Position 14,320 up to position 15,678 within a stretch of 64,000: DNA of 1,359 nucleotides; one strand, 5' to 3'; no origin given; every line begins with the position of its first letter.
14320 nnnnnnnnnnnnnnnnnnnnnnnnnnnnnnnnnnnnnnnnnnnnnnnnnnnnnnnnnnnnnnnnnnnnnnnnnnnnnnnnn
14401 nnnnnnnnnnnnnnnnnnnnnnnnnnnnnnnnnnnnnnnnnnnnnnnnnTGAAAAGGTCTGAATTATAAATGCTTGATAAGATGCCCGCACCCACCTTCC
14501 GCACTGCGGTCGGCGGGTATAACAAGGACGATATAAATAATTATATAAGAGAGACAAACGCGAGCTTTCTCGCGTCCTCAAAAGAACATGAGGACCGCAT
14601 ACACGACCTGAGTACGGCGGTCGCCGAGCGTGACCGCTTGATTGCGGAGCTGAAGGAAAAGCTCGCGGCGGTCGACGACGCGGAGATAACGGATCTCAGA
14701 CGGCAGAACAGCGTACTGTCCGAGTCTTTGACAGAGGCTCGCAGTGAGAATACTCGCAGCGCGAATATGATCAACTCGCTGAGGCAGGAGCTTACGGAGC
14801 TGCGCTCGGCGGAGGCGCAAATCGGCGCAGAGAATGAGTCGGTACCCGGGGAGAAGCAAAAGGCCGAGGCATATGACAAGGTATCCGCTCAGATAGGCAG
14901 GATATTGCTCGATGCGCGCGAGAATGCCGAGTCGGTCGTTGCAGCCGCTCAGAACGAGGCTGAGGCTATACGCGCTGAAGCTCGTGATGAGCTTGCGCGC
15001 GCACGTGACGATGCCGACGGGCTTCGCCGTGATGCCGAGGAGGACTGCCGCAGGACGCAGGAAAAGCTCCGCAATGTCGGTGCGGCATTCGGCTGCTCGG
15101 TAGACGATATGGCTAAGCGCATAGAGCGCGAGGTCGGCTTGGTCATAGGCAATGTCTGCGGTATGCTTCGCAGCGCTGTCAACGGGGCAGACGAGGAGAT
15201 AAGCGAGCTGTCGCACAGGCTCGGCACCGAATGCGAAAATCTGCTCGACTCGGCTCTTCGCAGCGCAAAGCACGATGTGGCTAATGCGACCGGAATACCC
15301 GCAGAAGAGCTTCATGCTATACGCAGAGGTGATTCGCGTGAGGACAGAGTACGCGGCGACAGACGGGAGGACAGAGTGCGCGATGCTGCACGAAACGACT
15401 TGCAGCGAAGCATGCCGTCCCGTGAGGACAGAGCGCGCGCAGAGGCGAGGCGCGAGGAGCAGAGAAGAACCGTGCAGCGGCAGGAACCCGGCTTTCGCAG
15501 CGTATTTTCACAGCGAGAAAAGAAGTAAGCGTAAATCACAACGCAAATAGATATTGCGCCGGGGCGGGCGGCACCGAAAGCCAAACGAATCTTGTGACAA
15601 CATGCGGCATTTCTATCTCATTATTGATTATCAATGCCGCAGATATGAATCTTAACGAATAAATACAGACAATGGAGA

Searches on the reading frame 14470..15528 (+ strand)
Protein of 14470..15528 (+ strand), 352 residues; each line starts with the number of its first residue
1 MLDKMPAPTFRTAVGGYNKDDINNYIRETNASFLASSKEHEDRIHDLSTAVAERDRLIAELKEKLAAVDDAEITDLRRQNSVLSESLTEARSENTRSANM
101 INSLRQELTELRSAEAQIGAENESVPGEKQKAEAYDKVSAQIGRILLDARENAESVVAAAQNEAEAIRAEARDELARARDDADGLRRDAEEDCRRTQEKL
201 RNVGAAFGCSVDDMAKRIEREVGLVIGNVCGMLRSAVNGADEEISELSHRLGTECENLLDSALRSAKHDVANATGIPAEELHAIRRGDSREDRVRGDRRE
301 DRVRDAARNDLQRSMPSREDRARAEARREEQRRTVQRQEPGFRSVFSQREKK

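Call 4: search_protein_families(library=pfam, proteins=[window:14470-15528:+])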
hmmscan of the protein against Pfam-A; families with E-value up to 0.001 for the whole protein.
window:14470-15528:+ (352 aa): 2 families
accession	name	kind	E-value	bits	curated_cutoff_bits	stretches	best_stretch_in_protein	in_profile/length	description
PF05103.18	DivIVA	-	3.8e-06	27.3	28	0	127-200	50-123/131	DivIVA protein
PF16808.10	PKcGMP_CC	-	0.00021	21.2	35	0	41-65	7-31/35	Coiled-coil N-terminus of cGMP-dependent protein kinase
